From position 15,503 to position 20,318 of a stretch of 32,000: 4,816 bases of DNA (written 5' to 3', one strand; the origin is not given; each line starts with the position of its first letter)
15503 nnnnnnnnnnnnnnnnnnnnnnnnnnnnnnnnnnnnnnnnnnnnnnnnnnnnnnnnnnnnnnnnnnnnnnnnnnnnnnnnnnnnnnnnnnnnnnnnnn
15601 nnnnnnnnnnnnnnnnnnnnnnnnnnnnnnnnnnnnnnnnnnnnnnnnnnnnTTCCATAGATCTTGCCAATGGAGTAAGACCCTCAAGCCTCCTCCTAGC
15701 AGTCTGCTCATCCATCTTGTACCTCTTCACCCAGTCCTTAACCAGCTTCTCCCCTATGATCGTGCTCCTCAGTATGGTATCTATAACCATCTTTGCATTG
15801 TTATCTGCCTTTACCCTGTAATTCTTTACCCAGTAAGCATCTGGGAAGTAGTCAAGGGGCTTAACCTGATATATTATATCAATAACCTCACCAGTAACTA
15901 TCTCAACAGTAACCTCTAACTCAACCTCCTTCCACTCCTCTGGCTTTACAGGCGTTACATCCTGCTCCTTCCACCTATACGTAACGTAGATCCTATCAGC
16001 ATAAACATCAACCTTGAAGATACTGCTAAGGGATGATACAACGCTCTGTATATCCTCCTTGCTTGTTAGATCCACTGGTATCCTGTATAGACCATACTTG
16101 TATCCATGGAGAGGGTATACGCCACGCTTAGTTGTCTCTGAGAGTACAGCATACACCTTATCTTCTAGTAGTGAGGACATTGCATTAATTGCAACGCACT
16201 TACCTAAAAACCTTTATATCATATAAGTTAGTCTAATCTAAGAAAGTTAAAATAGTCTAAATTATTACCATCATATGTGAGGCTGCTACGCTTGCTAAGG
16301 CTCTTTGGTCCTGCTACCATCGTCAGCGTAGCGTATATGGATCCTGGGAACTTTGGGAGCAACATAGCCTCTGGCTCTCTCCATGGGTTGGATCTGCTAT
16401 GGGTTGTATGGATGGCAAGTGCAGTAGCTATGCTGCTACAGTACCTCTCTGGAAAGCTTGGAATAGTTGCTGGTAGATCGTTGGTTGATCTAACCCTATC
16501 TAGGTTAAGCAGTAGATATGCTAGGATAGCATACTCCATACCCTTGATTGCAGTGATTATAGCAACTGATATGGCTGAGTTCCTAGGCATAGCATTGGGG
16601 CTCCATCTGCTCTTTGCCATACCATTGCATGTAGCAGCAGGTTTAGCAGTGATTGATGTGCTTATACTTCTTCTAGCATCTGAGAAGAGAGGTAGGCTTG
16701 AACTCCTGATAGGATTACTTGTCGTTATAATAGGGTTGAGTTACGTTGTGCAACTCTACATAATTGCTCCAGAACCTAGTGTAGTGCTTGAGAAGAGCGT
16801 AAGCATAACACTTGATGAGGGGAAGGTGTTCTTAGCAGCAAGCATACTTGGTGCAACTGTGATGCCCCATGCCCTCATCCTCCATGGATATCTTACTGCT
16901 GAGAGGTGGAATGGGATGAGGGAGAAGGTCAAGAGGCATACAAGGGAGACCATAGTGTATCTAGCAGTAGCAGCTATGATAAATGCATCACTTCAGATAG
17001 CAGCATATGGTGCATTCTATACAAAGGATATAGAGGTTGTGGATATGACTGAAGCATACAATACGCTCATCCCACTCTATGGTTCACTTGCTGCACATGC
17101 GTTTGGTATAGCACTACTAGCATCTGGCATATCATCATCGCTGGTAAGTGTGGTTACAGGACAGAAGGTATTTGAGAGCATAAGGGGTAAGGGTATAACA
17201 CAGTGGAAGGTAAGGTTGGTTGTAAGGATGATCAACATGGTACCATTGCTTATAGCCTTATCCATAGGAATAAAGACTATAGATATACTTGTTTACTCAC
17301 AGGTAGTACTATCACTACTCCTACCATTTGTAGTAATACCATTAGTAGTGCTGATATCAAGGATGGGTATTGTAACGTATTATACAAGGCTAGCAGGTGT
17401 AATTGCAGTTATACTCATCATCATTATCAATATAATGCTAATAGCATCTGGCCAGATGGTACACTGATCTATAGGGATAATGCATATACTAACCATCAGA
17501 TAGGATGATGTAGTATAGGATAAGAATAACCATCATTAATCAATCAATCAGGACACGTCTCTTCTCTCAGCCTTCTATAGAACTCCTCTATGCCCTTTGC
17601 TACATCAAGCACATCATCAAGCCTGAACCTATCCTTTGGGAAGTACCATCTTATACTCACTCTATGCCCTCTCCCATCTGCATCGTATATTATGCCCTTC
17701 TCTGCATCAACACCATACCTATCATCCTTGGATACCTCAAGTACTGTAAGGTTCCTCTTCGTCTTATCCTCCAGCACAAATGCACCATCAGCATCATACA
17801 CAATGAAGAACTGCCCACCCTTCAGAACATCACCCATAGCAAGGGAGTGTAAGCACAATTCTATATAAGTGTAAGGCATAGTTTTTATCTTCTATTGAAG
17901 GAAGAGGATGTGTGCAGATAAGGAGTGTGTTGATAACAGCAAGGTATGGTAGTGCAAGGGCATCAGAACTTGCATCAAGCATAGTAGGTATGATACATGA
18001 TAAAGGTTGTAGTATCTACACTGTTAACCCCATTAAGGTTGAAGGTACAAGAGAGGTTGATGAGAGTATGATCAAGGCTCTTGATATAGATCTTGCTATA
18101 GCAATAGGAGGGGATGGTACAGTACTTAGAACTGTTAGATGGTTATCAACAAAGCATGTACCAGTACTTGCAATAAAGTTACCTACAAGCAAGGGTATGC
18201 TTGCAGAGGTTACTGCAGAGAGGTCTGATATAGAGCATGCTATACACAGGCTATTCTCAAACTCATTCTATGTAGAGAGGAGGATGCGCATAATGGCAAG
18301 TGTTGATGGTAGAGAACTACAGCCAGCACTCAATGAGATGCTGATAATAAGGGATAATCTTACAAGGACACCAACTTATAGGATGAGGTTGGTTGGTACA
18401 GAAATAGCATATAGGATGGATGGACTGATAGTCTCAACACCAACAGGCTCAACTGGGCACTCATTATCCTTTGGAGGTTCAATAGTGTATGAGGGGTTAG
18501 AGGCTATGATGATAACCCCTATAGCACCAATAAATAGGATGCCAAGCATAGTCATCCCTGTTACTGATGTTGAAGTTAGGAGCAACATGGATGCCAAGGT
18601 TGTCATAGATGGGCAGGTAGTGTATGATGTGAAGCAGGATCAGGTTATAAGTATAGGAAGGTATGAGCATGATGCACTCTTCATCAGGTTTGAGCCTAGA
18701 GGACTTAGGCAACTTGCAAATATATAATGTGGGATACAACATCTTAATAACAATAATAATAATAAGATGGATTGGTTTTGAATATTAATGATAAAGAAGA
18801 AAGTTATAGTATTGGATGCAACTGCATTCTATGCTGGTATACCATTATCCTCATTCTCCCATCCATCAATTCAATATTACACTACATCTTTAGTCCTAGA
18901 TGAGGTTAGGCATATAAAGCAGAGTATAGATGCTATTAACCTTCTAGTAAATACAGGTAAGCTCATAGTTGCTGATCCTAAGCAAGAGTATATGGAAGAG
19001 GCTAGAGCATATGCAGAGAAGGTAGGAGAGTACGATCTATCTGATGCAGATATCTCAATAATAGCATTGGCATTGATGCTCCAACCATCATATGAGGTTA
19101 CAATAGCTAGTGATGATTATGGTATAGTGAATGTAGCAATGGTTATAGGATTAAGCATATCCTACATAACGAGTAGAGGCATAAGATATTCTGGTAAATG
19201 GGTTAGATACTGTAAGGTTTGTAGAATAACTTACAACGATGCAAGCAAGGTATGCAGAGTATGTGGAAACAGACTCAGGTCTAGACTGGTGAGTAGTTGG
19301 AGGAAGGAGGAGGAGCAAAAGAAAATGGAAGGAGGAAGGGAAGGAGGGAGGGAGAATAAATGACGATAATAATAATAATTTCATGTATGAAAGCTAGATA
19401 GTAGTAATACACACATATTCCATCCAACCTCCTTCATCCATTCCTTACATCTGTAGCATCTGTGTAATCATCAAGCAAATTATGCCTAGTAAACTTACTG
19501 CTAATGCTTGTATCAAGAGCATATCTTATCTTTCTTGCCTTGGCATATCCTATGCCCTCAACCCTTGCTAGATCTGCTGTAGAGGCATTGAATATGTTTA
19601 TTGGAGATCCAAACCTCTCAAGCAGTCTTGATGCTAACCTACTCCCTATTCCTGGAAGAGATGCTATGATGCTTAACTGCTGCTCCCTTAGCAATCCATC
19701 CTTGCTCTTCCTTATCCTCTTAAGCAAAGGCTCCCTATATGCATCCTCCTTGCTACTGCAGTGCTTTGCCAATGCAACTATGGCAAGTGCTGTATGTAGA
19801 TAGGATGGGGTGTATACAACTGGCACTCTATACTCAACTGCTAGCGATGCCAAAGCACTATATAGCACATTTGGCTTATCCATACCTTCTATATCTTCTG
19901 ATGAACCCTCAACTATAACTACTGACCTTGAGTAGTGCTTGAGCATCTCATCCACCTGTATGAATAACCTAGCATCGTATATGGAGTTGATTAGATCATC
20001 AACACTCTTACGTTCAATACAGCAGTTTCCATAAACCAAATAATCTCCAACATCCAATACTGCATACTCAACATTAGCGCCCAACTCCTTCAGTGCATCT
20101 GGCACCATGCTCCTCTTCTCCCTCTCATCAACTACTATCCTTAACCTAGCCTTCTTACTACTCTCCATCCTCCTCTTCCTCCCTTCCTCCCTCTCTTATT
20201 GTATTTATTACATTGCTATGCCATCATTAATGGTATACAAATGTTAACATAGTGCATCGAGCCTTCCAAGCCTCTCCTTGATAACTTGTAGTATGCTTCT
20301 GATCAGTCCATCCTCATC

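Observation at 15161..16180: Zinc-ferredoxin domain fused to an unknown ~175-aa domain through a Q/A/T-rich linker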

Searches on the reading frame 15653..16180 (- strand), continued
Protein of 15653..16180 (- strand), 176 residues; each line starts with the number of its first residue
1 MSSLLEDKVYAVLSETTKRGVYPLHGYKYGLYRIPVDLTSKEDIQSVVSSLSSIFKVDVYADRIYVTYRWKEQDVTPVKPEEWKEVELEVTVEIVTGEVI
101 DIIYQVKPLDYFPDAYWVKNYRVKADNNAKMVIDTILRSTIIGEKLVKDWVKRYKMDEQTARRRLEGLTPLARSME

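Call 59: search_protein_families(library=ncbifam, proteins=[window:15653-16180:-], max_evalue=0.01)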
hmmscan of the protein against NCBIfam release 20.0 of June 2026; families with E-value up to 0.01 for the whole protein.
window:15653-16180:- (176 aa): 0 families

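Call 66: search_protein_families(library=pfam, alignment_id=A3, max_evalue=10)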
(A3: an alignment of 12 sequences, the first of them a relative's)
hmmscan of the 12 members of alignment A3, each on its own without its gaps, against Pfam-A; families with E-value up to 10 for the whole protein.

A. member 1, P0192 (148 aa): 1 family
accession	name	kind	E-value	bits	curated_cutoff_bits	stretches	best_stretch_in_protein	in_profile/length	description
PF12759.13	HTH_Tnp_IS1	-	0.053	13.6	24.9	1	91-111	20-40/46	InsA C-terminal domain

B. families by the number of members that match (of 12 scanned): 9 families
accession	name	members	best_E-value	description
PF13118.11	DUF3972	1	0.021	Protein of unknown function (DUF3972)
PF09098.15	Dehyd-heme_bind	1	0.035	Quinohemoprotein amine dehydrogenase A, alpha subunit, haem binding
PF23285.1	DUF7078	1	0.042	Domain of unknown function (DUF7078)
PF12759.13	HTH_Tnp_IS1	1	0.053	InsA C-terminal domain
PF23871.1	DUF7226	1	0.11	Domain of unknown function (DUF7226)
PF22979.2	HTH_69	1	0.11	Winged helix-turn-helix domain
PF21008.3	AIF-1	1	0.12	Allograft inflammatory factor 1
PF12356.13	BIRC6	1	0.12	Baculoviral IAP repeat-containing protein 6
PF00035.32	dsrm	1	0.26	Double-stranded RNA binding motif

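Call 67: search_protein_families(library=pfam, alignment_id=A2, max_evalue=10)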
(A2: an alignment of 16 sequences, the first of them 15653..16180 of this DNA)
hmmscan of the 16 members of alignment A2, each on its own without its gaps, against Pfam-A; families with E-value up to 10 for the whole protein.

A. member 1, window:15653-16180:- (176 aa): 0 families

B. families by the number of members that match (of 16 scanned): 11 families
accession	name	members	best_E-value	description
PF22127.1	NtdA_N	1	0.008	NTD biosynthesis operon protein NtdA, N-terminal domain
PF13892.11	DBINO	1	0.028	DNA-binding domain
PF12784.13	PDDEXK_2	1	0.033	PD-(D/E)XK nuclease family transposase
PF07827.16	KNTase_C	1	0.048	KNTase C-terminal domain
PF08383.16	Maf_N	1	0.067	Maf N-terminal region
PF12668.12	DUF3791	1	0.072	Protein of unknown function (DUF3791)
PF00585.24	Thr_dehydrat_C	1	0.074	C-terminal regulatory domain of Threonine dehydratase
PF08279.18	HTH_11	1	0.095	HTH domain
PF18404.7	Glyco_transf_24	1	0.12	Glucosyltransferase 24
PF18945.5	VipB_2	1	0.13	EvpB/VC_A0108, tail sheath gpW/gp25-like domain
PF22740.1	PapZ_C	1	0.21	RapZ C-terminal domain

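Call 71: find_related_loci(query=A6, collection=metagenome_contigs, flank=6000)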
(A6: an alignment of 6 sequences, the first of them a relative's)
Query A6 (148 aa) in metagenome_contigs; peptide patterns used: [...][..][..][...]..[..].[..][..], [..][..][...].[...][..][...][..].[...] (x = any residue, [..] = any of these).
506 stretches matched a pattern; 4 encode a relative of the query (tblastn E <= 1e-3); 4 distinct loci.
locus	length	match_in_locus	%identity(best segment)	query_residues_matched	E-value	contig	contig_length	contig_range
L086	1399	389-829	64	1-148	3e-65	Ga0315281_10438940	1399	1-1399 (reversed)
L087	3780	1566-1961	51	1-143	4e-39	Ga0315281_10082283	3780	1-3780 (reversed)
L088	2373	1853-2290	34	1-146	9e-18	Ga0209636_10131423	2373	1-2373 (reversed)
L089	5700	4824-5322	46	1-145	2e-16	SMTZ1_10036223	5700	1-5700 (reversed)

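Call 74: fold_search(model_id=the predicted structure, library=viral)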
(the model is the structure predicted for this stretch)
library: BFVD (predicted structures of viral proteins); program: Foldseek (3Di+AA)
matches with E <= 10: 965; with E <= 0.001: 0
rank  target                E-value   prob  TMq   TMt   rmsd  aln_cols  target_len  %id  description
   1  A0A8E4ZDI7            1.7e-02  0.12  0.13  0.04  21.5       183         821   11  Structural protein/portal protein [Tenacibaculum phage Gundel_1]
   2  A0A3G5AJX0            3.0e-02  0.90  0.40  0.17   7.8       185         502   11  Uncharacterized protein [Solivirus sp.]
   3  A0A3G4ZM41            3.1e-02  0.25  0.17  0.22  15.2       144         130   11  Uncharacterized protein [Terrestrivirus sp.]
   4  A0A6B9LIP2            3.5e-02  0.06  0.09  0.05  15.4       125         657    7  Fiber protein 1 [psittacine adenovirus 7]
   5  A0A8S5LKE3            4.0e-02  0.13  0.15  0.11   9.9       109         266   15  ChiA1-BD-binding domain protein [Siphoviridae sp. ctnhN1]
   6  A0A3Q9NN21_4          4.8e-02  0.41  0.26  0.05  17.1       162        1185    9  (no name in the UniProt tables at hand)
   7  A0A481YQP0            6.1e-02  0.13  0.18  0.04  16.2       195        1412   11  Early transcription factor large subunit-like protein [Pithovirus LCDPAC01]
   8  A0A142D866            6.1e-02  0.08  0.15  0.15  16.0       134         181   12  Uncharacterized protein [ssRNA phage AVE006]
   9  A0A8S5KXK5            6.9e-02  0.12  0.16  0.16  19.4       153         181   14  Coat protein [ssRNA phage AVE020]
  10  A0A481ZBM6            8.2e-02  0.47  0.20  0.19  10.4       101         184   11  Uncharacterized protein [Pithovirus LCPAC403]
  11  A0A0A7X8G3            8.2e-02  0.13  0.17  0.09  11.4       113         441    9  Uncharacterized protein [Escherichia phage Bp4]
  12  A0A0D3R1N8            8.8e-02  0.23  0.24  0.26  10.4       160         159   11  Uncharacterized protein [Joinjakaka virus]
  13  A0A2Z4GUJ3            8.8e-02  0.18  0.18  0.21  13.8       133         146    6  (no name in the UniProt tables at hand)
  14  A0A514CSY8            8.8e-02  0.12  0.19  0.21  16.2       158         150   10  Uncharacterized protein [Achromobacter phage Motura]
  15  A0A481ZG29            9.3e-02  0.44  0.26  0.30   8.3       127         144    7  Uncharacterized protein [Pithovirus LCPAC406]
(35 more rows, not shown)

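Call 75: search_protein_families(library=pfam, proteins=[L089:3582-4610:+, L089:2843-3502:+, L089:1249-1755:+, L089:1760-2239:+, L089:527-943:+, L087:569-1411:-, L087:2114-2725:+, L087:2768-3238:-, L087:42-482:+, L087:3324-3689:-], max_evalue=0.001)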
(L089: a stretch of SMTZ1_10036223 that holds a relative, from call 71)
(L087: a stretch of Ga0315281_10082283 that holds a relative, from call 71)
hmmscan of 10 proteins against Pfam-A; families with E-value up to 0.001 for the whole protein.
L089:3582-4610:+ (342 aa): 2 families
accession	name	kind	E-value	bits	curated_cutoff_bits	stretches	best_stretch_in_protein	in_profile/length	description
PF13229.12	Beta_helix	-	1.1e-12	48.3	25.9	1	139-268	23-157/158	Right handed beta helix region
PF05048.19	NosD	-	2e-09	37.6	23.6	1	160-269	60-169/212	Periplasmic copper-binding protein (NosD)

L089:2843-3502:+ (219 aa): 0 families

L089:1249-1755:+ (168 aa): 1 family
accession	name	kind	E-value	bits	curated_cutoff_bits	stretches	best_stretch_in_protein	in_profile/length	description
PF18931.5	DUF5680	-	2e-28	99.3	25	1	56-164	1-104/104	Domain of unknown function (DUF5680)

L089:1760-2239:+ (159 aa): 0 families

L089:527-943:+ (138 aa): 0 families

L087:569-1411:- (280 aa): 0 families

L087:2114-2725:+ (203 aa): 0 families

L087:2768-3238:- (156 aa): 0 families

L087:42-482:+ (146 aa): 0 families

L087:3324-3689:- (121 aa): 2 families
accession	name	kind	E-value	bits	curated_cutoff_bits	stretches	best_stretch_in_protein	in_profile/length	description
PF00075.30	RNase_H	-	6.9e-11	42.9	25.8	1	2-102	5-119/141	RNase H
PF13456.12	RVT_3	-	2.6e-09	37.5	21.6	1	7-110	14-116/123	Reverse transcriptase-like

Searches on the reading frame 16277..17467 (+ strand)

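Call 15: search_protein_families(library=pfam, proteins=[window:16277-17467:+], max_evalue=0.001)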
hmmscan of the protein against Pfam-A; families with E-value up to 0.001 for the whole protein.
window:16277-17467:+ (396 aa): 1 family
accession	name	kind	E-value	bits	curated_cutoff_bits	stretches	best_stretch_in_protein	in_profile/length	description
PF01566.24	Nramp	-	1.1e-78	265.3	29.8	1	27-363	2-347/357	Natural resistance-associated macrophage protein-like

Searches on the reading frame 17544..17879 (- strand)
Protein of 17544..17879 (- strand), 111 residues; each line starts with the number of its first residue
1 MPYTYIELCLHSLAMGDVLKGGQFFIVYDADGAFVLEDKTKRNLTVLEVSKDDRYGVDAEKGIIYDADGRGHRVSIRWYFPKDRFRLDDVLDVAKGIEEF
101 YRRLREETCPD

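Call 15: search_protein_families(library=pfam, proteins=[window:17544-17879:-], max_evalue=0.001)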
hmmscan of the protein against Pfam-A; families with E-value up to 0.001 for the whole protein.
window:17544-17879:- (111 aa): 0 families

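Call 45: search_protein_families(library=pfam, proteins=[window:17544-17879:-], max_evalue=10)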
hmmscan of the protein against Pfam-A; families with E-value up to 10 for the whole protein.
window:17544-17879:- (111 aa): 1 family
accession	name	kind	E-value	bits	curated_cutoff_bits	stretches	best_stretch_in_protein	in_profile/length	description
PF11763.13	DIPSY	-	0.16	12.6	25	1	21-60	60-99/122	Cell-wall adhesin ligand-binding C-terminal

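Call 59: search_protein_families(library=ncbifam, proteins=[window:17544-17879:-], max_evalue=0.01)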
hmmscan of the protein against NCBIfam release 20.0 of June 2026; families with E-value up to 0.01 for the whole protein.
window:17544-17879:- (111 aa): 0 families

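Call 63: search_solved_structures(query=A5, max_evalue=10)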
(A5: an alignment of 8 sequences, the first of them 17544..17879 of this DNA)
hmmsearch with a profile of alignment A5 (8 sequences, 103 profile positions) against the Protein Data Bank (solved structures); distinct sequences matched with E-value up to 10: 0.

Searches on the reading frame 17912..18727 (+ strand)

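Call 15: search_protein_families(library=pfam, proteins=[window:17912-18727:+], max_evalue=0.001)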
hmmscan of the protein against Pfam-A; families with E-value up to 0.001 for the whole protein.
window:17912-18727:+ (271 aa): 2 families
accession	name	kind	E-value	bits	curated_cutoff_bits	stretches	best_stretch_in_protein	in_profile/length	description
PF20143.4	NAD_kinase_C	-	1.1e-18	67.6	23.7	1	140-259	1-125/126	ATP-NAD kinase C-terminal domain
PF01513.26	NAD_kinase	-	3.5e-10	40.7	25.5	1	56-115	70-126/130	ATP-NAD kinase N-terminal domain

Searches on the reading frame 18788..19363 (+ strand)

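Call 15: search_protein_families(library=pfam, proteins=[window:18788-19363:+], max_evalue=0.001)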
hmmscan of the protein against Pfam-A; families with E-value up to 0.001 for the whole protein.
window:18788-19363:+ (191 aa): 1 family
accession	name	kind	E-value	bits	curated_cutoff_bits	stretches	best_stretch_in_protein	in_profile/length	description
PF17146.10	PIN_6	-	5.9e-14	52.7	27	1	7-98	1-87/87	PIN domain of ribonuclease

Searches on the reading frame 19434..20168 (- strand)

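Call 15: search_protein_families(library=pfam, proteins=[window:19434-20168:-], max_evalue=0.001)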
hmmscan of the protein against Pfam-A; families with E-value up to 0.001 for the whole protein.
window:19434-20168:- (244 aa): 5 families
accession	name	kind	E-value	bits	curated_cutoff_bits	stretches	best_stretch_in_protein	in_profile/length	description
PF02732.21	ERCC4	-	3.5e-27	95.5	24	1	13-131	1-138/140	ERCC4 domain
PF14520.12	HHH_5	-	1.9e-10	41.5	27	1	169-216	5-53/57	Helix-hairpin-helix domain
PF00633.29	HHH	-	1.7e-06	28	24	0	190-215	3-28/30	Helix-hairpin-helix motif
PF12826.13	HHH_2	-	8.8e-06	26.2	27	1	170-215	7-52/64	Helix-hairpin-helix motif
PF12836.13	HHH_3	-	0.00013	22.4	27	0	189-214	5-30/65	Helix-hairpin-helix motif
